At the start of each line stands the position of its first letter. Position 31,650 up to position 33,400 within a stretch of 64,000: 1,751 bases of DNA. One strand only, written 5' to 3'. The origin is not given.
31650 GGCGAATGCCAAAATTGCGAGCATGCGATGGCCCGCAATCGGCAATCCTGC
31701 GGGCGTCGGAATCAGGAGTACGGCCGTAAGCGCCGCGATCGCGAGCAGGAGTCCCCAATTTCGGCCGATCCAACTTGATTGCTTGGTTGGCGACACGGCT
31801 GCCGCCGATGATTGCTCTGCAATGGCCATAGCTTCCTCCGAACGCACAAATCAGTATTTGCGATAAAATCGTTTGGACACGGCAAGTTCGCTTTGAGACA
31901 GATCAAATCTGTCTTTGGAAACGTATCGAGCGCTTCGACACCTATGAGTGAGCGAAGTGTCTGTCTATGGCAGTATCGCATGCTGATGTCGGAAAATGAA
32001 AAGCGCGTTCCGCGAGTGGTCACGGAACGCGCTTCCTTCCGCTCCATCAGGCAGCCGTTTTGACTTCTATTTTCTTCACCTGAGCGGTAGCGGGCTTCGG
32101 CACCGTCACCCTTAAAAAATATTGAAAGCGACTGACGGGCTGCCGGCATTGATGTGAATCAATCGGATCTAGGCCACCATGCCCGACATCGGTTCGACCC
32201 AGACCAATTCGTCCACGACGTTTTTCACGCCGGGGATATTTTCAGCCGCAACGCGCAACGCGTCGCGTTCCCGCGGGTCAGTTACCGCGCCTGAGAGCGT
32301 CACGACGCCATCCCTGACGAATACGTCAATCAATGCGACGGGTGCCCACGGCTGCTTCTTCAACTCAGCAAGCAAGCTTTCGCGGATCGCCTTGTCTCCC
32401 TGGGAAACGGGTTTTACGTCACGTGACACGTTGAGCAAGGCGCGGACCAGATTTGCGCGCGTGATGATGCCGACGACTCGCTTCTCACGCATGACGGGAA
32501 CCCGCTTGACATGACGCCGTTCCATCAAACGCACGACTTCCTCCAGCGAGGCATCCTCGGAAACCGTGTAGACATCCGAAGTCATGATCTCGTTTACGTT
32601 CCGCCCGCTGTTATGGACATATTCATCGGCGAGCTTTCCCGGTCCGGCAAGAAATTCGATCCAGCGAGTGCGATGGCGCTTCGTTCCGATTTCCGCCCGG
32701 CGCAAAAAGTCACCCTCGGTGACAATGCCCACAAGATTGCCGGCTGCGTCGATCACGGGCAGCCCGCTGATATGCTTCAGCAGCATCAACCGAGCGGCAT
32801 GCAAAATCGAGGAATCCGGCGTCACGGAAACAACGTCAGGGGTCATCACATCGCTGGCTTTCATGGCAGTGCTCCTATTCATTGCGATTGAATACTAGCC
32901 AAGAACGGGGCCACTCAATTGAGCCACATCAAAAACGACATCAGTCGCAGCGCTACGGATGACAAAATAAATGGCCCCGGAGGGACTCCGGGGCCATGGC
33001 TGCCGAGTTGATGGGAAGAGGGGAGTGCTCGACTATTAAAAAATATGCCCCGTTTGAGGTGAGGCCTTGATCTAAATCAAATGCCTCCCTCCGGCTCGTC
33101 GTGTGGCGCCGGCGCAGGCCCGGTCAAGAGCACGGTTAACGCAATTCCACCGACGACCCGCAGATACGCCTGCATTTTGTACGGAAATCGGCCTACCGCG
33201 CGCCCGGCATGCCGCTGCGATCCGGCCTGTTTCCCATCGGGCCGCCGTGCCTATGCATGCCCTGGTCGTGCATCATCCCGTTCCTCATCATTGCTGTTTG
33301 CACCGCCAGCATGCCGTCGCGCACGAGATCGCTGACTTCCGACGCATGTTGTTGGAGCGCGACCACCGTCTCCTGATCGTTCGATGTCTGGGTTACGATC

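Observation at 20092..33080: Dense array of FNR/FixK boxes: a micro-oxic regulon island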

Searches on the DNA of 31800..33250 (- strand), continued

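Call 97: search_with_rna_model(model_id=R1, sources=[L158, L159, L160, L161], max_evalue=1)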
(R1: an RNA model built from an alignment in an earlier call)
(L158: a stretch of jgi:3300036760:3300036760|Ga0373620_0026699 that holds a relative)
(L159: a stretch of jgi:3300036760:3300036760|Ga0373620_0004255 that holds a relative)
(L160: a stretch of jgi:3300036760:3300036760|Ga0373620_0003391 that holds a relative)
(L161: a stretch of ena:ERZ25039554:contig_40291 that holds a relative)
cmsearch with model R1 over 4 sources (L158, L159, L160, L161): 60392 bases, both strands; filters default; matches with E-value up to 1: 3.
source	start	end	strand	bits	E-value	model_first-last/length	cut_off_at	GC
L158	2055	2144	+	35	6.2e-08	1-81/81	no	0.54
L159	9807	9896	+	22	0.0003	1-81/81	no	0.59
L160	12660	12740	-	18.9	0.0023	1-81/81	no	0.54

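Call 103: search_with_rna_model(model_id=R1, sources=[L162, L163, L164], max_evalue=1)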
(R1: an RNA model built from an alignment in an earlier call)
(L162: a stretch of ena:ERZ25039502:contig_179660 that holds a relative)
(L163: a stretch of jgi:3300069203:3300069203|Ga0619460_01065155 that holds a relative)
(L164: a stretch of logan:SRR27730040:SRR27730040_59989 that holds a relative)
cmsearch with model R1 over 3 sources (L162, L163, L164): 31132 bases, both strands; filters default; matches with E-value up to 1: 2.
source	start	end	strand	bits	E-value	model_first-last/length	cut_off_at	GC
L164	5817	5896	+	59.5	3.4e-15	1-81/81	no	0.65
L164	5862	5886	-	15.4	0.012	47-71/81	no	0.8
